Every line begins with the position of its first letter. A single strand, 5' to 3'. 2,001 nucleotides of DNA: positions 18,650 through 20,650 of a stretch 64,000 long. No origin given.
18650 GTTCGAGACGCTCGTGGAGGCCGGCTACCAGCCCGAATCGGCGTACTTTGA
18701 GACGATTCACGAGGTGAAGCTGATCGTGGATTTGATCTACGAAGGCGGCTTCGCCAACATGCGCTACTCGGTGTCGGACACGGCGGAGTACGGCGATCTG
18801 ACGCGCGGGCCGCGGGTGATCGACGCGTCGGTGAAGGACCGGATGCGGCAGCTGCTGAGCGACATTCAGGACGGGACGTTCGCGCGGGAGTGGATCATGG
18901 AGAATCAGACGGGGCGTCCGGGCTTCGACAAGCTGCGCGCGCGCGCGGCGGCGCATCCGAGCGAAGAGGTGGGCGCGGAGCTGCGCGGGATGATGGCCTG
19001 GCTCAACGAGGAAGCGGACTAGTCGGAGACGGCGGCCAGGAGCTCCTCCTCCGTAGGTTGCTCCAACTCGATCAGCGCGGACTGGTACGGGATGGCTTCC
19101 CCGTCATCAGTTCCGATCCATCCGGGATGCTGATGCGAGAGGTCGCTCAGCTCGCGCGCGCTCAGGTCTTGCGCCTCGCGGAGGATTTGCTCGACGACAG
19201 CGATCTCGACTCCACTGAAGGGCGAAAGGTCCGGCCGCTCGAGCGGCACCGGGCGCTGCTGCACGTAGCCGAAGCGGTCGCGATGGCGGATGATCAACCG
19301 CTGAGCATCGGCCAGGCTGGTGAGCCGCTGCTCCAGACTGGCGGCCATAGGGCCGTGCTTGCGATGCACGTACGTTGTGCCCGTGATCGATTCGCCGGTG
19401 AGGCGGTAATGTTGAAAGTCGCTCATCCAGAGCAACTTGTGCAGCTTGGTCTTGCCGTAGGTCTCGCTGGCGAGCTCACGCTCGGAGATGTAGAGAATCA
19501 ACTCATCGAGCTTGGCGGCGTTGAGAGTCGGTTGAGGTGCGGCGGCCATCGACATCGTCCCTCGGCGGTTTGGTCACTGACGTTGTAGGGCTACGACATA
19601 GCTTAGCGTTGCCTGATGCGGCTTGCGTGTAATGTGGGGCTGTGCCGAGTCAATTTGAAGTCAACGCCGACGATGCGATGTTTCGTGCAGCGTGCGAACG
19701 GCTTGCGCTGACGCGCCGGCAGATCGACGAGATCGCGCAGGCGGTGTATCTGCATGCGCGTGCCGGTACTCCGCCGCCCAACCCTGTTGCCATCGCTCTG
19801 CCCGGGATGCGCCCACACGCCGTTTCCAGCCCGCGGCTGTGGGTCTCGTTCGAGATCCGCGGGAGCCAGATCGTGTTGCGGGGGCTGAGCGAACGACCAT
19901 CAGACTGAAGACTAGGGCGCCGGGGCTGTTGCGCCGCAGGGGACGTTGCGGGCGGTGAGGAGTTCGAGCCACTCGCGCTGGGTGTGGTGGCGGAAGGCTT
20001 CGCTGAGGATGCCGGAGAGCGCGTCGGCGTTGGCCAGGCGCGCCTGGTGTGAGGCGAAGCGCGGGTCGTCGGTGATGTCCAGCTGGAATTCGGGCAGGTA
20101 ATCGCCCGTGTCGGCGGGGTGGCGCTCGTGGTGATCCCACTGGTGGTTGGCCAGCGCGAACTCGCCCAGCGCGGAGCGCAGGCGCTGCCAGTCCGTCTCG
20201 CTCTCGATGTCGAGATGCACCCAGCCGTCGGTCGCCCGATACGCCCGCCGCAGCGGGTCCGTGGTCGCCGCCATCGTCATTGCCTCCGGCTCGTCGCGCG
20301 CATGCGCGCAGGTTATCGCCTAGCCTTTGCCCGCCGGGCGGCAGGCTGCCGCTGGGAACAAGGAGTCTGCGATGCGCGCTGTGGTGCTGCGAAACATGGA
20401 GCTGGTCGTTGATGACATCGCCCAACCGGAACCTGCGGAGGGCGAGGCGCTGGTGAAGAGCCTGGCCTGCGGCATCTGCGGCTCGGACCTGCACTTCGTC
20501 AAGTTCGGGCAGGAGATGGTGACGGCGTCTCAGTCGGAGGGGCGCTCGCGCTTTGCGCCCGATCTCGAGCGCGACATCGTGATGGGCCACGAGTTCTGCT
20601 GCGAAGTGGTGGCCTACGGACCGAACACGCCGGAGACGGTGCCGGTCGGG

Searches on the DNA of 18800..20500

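Call 92: search_rna_families(source=window, start=18800, end=20500, threshold=evalue, max_evalue=1)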
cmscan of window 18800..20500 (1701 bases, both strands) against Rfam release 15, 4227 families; matches with E-value up to 1: 0.
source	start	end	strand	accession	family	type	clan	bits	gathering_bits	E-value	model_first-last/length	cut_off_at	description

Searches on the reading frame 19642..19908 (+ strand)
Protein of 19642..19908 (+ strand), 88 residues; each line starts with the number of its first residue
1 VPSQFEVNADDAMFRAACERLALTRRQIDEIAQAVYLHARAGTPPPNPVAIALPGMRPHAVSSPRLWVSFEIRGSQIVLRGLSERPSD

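Call 3: search_protein_families(library=pfam, proteins=[window:19642-19908:+], max_evalue=0.1)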
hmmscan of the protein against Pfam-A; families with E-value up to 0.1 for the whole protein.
window:19642-19908:+ (88 aa): 0 families

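Call 5: search_protein_families(library=ncbifam, proteins=[window:19642-19908:+], max_evalue=0.1)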
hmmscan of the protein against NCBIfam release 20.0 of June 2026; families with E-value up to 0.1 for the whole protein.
window:19642-19908:+ (88 aa): 0 families

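Call 6: search_protein_families(library=padloc, proteins=[window:19642-19908:+], max_evalue=1)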
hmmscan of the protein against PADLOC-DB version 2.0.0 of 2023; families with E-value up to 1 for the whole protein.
window:19642-19908:+ (88 aa): 0 families

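Call 7: search_protein_families(library=phrogs, proteins=[window:19642-19908:+], max_evalue=1)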
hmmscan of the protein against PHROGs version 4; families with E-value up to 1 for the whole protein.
window:19642-19908:+ (88 aa): 1 family
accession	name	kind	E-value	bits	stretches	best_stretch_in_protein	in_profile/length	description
phrog_14492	-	unknown function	0.27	12.2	1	7-42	17-50/166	-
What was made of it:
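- On RelE/ParE toxin superfamily (small ORF): NCBIfam and PADLOC give nothing, and PHROGs only one chance-level match at E 0.27 (calls 5-7).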

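Call 29: search_protein_representatives(protein=window:19642-19908:+)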
Query: 88 residues. Proteins with E-value up to 0.001 (for the whole library): 4; up to 1e-10: 1; up to 1e-30: 0. The best 4 are listed.
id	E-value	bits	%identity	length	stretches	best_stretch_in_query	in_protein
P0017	9.5e-28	112.2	64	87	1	2-88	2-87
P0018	3.3e-08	49.9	33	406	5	26-72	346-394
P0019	2.8e-07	46.9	-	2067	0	-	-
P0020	6.5e-05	39.4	40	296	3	30-61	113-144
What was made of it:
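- Tried and rejected: The exhaustive HMMER search of 1.84 billion representatives found only one true relative, P0017, plus low-complexity noise (call 29).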

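Call 32: find_homologous_proteins(query=window:19642-19908:+, max_evalue=1)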
Query window:19642-19908:+ (88 aa): 1 proteins with E <= 1 among 3 candidates.
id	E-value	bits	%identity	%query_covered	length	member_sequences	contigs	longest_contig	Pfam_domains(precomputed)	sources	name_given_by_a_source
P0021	2.2e-42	161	100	86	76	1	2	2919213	-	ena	-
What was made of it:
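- Tried and rejected: The word-indexed search found only the window's own truncated call (call 32).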

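Call 39: list_cluster_members(proteins=[L017:3654-3935:-, L007:4185-4469:-, L022:3636-3920:-, L009:412-690:-, L014:3630-3926:-, L019:3629-3922:-, L021:3641-3913:-, L015:3656-3922:-, L016:3644-3907:-, window:19642-19908:+])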
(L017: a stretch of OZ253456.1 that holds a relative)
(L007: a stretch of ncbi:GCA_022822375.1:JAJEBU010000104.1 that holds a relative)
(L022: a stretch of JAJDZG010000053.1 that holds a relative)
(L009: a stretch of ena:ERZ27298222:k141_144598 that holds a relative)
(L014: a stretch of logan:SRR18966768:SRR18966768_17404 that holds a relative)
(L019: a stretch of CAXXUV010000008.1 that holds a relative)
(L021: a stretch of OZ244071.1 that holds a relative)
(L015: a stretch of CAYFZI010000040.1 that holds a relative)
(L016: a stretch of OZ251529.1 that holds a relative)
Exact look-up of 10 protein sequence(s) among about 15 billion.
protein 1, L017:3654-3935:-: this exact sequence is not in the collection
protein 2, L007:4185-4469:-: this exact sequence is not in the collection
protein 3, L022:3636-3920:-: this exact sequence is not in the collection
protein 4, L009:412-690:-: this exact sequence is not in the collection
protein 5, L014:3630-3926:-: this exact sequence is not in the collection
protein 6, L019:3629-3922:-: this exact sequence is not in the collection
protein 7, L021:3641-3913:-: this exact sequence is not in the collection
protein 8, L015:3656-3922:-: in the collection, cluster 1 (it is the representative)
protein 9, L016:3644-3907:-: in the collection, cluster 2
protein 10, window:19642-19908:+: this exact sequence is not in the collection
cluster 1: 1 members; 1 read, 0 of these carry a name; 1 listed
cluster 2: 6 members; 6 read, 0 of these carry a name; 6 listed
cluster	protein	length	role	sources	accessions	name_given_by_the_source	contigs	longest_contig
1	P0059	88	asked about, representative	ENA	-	-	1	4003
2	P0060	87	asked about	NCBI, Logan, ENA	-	-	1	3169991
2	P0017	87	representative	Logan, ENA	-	-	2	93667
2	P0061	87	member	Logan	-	-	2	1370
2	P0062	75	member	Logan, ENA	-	-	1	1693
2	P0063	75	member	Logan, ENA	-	-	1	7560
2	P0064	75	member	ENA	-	-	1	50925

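Call 49: predict_structure(alignment_id=A4)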
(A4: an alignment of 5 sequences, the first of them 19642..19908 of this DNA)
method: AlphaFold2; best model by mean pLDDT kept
length: 88 residues; sequences in the alignment: 5
mean_pLDDT: 79.4   pTM: 0.68
mean pLDDT of the five models: 79.4, 78.0, 76.2, 76.1, 49.3
residues with pLDDT >= 90: 6; 70-90: 62; 50-70: 13; < 50: 7
segments of 3 or more residues with pLDDT < 50: 58-62
pLDDT, mean of each block of 10 residues (from residue 1): 72 89 88 87 77 64 73 88 75
secondary structure, 60 per line:
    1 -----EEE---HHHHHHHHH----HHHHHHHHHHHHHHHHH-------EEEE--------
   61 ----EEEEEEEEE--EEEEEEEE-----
elements in order: E6-8 H12-20 H25-41 E49-52 E65-73 E76-83
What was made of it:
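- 19642..19908 (+): Small 88-aa protein, the putative RelE/ParE-fold toxin partner ('group A' type). It is transcribed divergently from PanA. The AF2 model has pLDDT 79.4 and topology β-α-α-β-β-β (call 49).
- On RelE/ParE toxin superfamily (small ORF): The AF2 topology matches (call 49).
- The AF2 model has pLDDT 79.4 and pTM 0.68, with β-α-α-β-β-β topology (call 49). AF2 predicts a compact fold with confidence (call 49).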

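Call 52: fold_search(model_id=the predicted structure, library=pdb)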
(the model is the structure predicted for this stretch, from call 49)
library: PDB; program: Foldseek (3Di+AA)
matches with E <= 10: 648; with E <= 0.001: 0
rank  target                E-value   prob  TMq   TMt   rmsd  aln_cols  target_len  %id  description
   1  9lew_B                1.7e-01  0.60  0.44  0.43   7.9        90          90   14  The crystal structure of DinJ-YafQ complex from Vibrio cholerae (released 2025-07-30)
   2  4ls4_A                3.8e-01  0.28  0.41  0.40   9.9        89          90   13  Crystal structure of L66S mutant toxin from Helicobacter pylori (released 2014-02-05)
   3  5mje_A                4.0e-01  0.63  0.55  0.45   4.2        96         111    9  Crystal structure of the HigB2 toxin in complex with Nb8 (released 2017-04-05)
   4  4ltt                  4.3e-01  0.25  0.40  0.39   8.1        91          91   12  Crystal structure of native apo toxin from Helicobacter pylori (released 2014-02-05)
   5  1z8m_MODEL_1_A        4.3e-01  0.20  0.36  0.36   9.9        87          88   18  Solution structure of the conserved hypothtical protein HP0894 from Helicobacter pylori (released 2005-11-01)
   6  4lsy_A                4.9e-01  0.23  0.41  0.41   8.1        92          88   12  Crystal structure of copper-bound L66S mutant toxin from Helicobacter pylori (released 2014-02-05)
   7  3g5o_C                5.6e-01  0.20  0.39  0.39   7.0       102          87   12  The crystal structure of the toxin-antitoxin complex RelBE2 (Rv2865-2866) from Mycobacterium tuberculosis (released 2009-04-14)
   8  9w3a_C                7.7e-01  0.15  0.40  0.35   6.2       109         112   12  Crystal structure of PfiAT toxin-antitoxin complex (released 2026-02-11)
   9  5czf_C                9.3e-01  0.13  0.35  0.34   7.6        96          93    9  Crystal structure of the PaaA2-ParE2 antitoxin-toxin complex (released 2016-06-01)
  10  5cw7_P                1.1e+00  0.14  0.36  0.34   8.2        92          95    9  Crystal structure of the PaaA2-ParE2 antitoxin-toxin complex (released 2016-06-01)
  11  2a6r_C                1.1e+00  0.13  0.37  0.38   9.0        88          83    8  Crystal structure of YoeB under PEG condition (released 2005-08-23)
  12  7xbj_A                1.1e+00  0.10  0.36  0.15   8.0        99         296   12  Txp40, an insecticidal toxin protein from Xenorhabdus nematophila (released 2023-03-29)
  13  2khe_MODEL_1_A        1.1e+00  0.08  0.33  0.33   9.4       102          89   15  Solution Structure of the Bacterial Toxin Rele from Thermus Thermophilus HB8 (released 2010-03-31)
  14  2otr_MODEL_1_A        1.3e+00  0.14  0.42  0.41  10.6        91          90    9  Solution Structure of Conserved Hypothetical Protein HP0892 from Helicobacter pylori (released 2007-12-18)
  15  8a0x_C                1.4e+00  0.41  0.58  0.49   3.7        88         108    9  Crystal structure of the HigB2-HigA2 tetramer in complex with operator DNA (released 2023-05-03)
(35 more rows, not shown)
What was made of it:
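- On RelE/ParE toxin superfamily (small ORF): Foldseek hits are dominated by RelE/ParE toxins, but the best E is 0.17 and TM is 0.35-0.58 (call 52).
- HigB2 gives TM 0.55-0.58 (call 52). The predicted fold and the best structural neighbours are toxins (calls 49, 52).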

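Call 55: search_protein_families(library=pfam, alignment_id=A2, max_evalue=10)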
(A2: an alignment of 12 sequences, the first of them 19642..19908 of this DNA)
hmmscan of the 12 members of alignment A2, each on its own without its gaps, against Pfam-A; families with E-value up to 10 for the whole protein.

A. member 1, window:19642-19908:+ (88 aa): 0 families

B. families by the number of members that match (of 12 scanned): 0 families
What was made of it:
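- Tried and rejected: Pfam, NCBIfam and PADLOC scans found nothing, and PHROGs gave only one chance-level match at E 0.27 (calls 3, 5-7, 55).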

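Call 56: search_solved_structures(query=A2, max_evalue=10)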
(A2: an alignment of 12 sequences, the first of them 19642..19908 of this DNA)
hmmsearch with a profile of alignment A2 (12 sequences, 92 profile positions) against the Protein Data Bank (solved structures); distinct sequences matched with E-value up to 10: 0.
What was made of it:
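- On RelE/ParE toxin superfamily (small ORF): The profile has no PDB sequence hit (calls 55, 56).
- Pfam and PDB sequence searches are empty (calls 52, 55, 56). No catalytic residues could be assigned, and no family hit was found (calls 55, 56).
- Tried and rejected: A profile search of PDB sequences was empty (call 56).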

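Call 94: fold_search(model_id=the predicted structure, library=viral)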
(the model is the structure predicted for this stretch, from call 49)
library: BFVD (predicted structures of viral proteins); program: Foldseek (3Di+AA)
matches with E <= 10: 190; with E <= 0.001: 0
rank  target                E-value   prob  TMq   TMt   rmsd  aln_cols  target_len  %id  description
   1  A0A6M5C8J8            2.0e-01  0.41  0.42  0.32   9.3        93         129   13  (no name in the UniProt tables at hand)
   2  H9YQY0                2.7e-01  0.51  0.47  0.43   8.5        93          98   14  (no name in the UniProt tables at hand)
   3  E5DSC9                4.6e-01  0.89  0.63  0.46   3.1        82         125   15  Uncharacterized protein [Aeromonas phage 65]
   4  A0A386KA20            4.6e-01  0.25  0.40  0.45   5.0        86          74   13  (no name in the UniProt tables at hand)
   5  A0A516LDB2            7.7e-01  0.20  0.43  0.35   6.4        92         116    8  (no name in the UniProt tables at hand)
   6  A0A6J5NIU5            9.9e-01  0.10  0.30  0.25  10.6        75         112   20  Uncharacterized protein [uncultured Caudovirales phage]
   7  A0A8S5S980            1.2e+00  0.28  0.53  0.40   5.4        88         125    4  Uncharacterized protein [Phage sp. ctGns7]
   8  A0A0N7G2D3            1.2e+00  0.06  0.28  0.19   6.4        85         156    8  Uncharacterized protein [Port-miou virus]
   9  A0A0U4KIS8            1.3e+00  0.25  0.53  0.32   6.9        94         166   17  (no name in the UniProt tables at hand)
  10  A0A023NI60            1.9e+00  0.16  0.42  0.49   5.3        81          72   10  (no name in the UniProt tables at hand)
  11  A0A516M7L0            1.9e+00  0.12  0.36  0.08   5.1        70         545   11  (no name in the UniProt tables at hand)
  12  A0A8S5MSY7            1.9e+00  0.11  0.37  0.14   6.7        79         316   14  Zinc-binding metallo-peptidase [virus sp. ctzmw3]
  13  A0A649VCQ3            1.9e+00  0.08  0.29  0.37   3.2        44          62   18  Uncharacterized protein [Mycobacterium phage Indlulamithi]
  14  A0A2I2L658            1.9e+00  0.08  0.32  0.18   6.6        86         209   14  Uncharacterized protein [Orpheovirus IHUMI-LCC2]
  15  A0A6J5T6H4            1.9e+00  0.07  0.21  0.28   4.2        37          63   14  Uncharacterized protein [uncultured Caudovirales phage]
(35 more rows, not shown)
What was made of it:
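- Tried and rejected: Foldseek against viral structures was uninformative (call 94).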
